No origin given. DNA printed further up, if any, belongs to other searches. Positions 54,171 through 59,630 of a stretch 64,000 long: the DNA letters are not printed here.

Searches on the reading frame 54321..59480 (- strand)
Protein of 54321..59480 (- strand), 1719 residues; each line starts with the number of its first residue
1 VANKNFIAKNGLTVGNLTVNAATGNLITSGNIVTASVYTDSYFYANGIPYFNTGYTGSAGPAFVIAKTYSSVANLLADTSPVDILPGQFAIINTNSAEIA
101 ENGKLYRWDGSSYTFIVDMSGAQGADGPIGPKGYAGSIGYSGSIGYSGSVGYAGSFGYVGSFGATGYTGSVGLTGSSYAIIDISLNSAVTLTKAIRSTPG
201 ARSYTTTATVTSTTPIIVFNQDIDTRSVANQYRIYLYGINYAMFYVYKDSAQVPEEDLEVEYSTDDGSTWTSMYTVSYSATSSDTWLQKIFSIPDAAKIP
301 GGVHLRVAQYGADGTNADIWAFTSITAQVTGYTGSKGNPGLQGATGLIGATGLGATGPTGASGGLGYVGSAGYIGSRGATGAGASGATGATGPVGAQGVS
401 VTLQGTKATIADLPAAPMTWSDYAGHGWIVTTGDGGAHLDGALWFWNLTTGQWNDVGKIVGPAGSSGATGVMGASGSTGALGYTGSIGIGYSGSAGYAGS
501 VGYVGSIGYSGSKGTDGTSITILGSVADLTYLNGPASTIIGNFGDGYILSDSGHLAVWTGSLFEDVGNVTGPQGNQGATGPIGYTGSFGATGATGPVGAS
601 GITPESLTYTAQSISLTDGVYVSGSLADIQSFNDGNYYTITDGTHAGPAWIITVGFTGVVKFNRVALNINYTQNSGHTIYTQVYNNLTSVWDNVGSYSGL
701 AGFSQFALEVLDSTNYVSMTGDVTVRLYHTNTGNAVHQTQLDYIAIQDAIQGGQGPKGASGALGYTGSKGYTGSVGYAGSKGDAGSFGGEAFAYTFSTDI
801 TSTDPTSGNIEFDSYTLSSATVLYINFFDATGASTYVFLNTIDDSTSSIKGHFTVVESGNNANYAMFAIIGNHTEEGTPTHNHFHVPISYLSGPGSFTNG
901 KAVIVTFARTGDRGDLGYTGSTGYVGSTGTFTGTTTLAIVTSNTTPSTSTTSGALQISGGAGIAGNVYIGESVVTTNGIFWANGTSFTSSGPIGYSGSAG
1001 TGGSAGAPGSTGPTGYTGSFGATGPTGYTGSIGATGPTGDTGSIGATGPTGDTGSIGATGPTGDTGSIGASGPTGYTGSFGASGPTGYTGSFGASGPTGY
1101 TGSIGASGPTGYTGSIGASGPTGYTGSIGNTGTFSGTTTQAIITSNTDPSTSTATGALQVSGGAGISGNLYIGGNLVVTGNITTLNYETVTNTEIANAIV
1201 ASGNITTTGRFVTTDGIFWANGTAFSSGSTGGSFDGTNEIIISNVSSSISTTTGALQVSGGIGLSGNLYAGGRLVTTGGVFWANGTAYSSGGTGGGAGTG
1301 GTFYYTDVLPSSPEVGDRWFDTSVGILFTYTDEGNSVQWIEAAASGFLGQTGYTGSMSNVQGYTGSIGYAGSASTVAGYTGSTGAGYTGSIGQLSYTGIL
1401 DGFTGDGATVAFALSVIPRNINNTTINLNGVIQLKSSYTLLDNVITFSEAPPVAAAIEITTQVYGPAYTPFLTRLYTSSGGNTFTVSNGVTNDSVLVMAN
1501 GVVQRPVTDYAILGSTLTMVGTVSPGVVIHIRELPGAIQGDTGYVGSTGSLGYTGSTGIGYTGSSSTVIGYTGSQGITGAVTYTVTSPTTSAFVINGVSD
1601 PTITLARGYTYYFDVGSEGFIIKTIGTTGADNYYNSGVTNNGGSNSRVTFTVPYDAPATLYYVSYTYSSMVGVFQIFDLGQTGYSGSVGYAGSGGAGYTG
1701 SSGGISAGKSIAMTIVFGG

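Call 39: search_protein_families(library=phrogs, proteins=[window:54321-59480:-], max_evalue=0.00001)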
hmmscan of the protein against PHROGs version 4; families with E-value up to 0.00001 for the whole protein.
window:54321-59480:- (1719 aa): 27 families (the best 25 are shown)
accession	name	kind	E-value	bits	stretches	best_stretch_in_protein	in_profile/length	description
phrog_8745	-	tail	1.7e-69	235.5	7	438-603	1367-1484/1803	tail fiber protein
phrog_6320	-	tail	3.7e-55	189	5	1006-1289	83-339/745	tail fiber protein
phrog_819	-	tail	3e-54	185.6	4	461-943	535-866/1024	tail protein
phrog_5073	-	tail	7.3e-53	181.3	3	1031-1201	259-404/519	tail fiber protein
phrog_366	-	tail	2.3e-38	133.9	3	1057-1158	309-414/474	tail fiber protein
phrog_3904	-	tail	2.7e-31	109.7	3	490-600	783-891/1086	tail fiber protein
phrog_36982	-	unknown function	2.7e-27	96.1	2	750-1099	297-673/944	-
phrog_18350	-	tail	9.2e-26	92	1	1030-1153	99-223/253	tail fiber protein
phrog_38806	-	unknown function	1.1e-24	88.3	1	1048-1144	67-166/285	-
phrog_29268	-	unknown function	6.5e-24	85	2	979-1119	397-537/653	-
phrog_10972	-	tail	1.2e-23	85.1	0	728-789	131-197/343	tail fiber protein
phrog_1806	-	tail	8.3e-23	82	1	1015-1159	118-260/276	collagen like minor tail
phrog_3420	-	unknown function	6.9e-21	74.5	1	909-1232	79-385/929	-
phrog_38766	-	head and packaging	1.4e-19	71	0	120-206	117-198/478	virion structural protein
phrog_28263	-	tail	1.2e-16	60.2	1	905-1208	502-813/1400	tail fiber protein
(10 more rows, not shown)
